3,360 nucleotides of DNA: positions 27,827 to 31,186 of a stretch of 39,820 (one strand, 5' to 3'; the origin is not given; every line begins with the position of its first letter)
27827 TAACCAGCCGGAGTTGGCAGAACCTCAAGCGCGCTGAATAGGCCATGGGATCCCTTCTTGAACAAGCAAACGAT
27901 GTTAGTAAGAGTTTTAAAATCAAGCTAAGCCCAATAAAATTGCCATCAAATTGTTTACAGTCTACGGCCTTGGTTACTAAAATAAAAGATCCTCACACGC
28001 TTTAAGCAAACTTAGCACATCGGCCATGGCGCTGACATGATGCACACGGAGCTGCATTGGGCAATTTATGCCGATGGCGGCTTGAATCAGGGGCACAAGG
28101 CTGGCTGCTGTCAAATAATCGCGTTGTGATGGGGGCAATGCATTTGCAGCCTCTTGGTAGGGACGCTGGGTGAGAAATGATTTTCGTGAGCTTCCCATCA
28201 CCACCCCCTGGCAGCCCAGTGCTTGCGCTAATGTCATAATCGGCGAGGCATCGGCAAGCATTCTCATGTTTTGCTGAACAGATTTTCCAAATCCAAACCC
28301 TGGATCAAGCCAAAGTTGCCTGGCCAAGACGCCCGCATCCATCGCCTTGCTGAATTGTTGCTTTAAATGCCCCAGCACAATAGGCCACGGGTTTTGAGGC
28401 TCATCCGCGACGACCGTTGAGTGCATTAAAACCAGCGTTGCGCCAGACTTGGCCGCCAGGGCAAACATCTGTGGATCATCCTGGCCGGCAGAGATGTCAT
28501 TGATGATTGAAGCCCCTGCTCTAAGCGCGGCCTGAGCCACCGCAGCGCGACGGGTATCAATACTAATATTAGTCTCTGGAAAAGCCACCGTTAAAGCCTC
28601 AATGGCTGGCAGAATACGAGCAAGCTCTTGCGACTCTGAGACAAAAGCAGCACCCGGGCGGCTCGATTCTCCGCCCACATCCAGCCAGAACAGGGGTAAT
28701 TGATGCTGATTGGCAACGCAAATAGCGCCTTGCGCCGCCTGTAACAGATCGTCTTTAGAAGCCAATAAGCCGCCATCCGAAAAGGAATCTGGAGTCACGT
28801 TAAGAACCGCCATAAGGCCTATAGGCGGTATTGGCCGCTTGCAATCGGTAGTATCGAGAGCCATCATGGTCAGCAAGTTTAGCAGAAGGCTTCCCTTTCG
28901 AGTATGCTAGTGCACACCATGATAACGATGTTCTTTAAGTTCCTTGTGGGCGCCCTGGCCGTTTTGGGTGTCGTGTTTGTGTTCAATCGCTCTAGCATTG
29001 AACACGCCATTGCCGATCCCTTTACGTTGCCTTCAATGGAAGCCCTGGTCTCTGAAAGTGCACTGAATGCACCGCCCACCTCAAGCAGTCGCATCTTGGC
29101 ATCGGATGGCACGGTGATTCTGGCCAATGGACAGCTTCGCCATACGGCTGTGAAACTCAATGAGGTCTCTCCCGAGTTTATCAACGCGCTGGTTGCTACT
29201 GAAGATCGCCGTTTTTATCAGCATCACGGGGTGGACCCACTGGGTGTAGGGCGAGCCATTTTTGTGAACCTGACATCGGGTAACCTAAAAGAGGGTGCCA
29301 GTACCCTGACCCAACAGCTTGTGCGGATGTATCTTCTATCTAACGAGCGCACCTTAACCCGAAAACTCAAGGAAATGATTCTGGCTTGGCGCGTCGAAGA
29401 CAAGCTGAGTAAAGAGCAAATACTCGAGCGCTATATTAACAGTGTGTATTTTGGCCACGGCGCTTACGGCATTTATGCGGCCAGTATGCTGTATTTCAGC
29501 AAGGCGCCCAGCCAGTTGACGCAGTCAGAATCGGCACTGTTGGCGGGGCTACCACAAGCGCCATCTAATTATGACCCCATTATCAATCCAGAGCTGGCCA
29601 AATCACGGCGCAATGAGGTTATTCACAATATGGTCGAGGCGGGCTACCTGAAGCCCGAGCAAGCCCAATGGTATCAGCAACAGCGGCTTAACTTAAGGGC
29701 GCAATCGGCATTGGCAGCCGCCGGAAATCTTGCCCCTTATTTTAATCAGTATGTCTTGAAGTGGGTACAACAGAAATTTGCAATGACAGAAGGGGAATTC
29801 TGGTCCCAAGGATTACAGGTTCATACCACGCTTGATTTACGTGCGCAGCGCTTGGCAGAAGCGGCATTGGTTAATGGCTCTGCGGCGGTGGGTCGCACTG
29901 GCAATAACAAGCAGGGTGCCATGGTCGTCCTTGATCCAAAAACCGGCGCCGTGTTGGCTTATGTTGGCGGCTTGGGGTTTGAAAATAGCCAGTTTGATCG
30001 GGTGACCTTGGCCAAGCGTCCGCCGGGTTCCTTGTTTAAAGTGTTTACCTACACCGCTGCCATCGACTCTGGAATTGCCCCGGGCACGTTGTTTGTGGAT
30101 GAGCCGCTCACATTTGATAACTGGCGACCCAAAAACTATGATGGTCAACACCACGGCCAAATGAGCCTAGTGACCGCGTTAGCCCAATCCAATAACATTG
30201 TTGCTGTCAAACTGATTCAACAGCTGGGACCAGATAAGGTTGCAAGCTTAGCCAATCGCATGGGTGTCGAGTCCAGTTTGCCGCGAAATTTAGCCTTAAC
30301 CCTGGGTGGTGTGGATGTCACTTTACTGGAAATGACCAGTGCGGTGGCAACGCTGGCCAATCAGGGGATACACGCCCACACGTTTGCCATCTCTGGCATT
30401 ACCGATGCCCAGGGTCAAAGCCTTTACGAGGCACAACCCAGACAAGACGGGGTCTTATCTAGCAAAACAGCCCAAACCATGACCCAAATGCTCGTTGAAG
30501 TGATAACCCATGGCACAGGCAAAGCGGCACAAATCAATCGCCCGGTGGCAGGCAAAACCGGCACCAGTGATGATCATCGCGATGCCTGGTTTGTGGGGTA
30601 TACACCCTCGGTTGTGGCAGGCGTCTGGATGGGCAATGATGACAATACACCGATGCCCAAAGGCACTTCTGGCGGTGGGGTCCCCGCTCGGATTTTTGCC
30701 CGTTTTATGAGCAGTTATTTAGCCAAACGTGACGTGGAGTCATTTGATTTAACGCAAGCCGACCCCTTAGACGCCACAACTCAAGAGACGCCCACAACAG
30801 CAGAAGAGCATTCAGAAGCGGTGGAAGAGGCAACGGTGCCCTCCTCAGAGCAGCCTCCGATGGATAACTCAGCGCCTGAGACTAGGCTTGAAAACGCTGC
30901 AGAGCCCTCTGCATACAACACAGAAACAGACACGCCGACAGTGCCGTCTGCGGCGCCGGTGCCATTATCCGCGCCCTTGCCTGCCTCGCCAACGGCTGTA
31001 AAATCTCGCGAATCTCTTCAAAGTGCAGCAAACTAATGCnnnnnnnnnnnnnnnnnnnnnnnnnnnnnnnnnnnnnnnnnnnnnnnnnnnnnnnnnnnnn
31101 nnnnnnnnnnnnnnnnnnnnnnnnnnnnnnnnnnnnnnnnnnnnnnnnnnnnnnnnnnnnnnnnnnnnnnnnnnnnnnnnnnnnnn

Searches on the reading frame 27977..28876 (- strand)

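Call 19: search_protein_families(library=pfam, proteins=[window:27977-28876:-], max_evalue=0.001)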
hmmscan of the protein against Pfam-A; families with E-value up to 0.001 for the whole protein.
window:27977-28876:- (299 aa): 1 family
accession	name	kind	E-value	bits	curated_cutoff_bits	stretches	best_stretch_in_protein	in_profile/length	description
PF00809.28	Pterin_bind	-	2.6e-51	175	25.5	1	22-268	1-238/244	Pterin binding enzyme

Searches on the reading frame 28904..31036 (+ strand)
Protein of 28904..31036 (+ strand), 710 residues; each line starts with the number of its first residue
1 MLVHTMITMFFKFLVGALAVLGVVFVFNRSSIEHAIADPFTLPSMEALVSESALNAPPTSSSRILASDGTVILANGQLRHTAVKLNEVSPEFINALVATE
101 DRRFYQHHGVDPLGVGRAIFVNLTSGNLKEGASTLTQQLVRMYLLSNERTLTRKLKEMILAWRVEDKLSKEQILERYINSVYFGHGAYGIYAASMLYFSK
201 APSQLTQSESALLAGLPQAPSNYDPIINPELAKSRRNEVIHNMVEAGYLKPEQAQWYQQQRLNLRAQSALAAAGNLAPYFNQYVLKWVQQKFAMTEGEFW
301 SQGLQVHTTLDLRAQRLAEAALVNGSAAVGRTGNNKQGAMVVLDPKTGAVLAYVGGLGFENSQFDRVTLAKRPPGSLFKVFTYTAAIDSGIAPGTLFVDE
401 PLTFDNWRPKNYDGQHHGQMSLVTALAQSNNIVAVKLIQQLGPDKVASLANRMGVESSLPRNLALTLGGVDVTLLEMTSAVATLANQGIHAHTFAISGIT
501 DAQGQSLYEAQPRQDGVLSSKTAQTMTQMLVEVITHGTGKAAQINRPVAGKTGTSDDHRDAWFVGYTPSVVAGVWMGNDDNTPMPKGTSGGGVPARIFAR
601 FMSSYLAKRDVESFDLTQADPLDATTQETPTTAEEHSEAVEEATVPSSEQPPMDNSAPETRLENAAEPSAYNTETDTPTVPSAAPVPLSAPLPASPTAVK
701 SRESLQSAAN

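Call 3: search_protein_families(library=pfam, proteins=[window:28904-31036:+], max_evalue=1)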
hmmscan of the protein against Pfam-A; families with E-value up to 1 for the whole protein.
window:28904-31036:+ (710 aa): 3 families
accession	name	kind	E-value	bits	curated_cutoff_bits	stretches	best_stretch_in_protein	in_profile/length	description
PF00912.28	Transgly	-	2.5e-66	222.9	27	1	77-243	11-177/178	Transglycosylase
PF00905.27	Transpeptidase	-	9e-37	127.3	22.1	1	338-602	1-298/299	Penicillin binding protein transpeptidase domain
PF13354.11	Beta-lactamase2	-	0.042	13.6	22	1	371-559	20-194/214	Beta-lactamase enzyme family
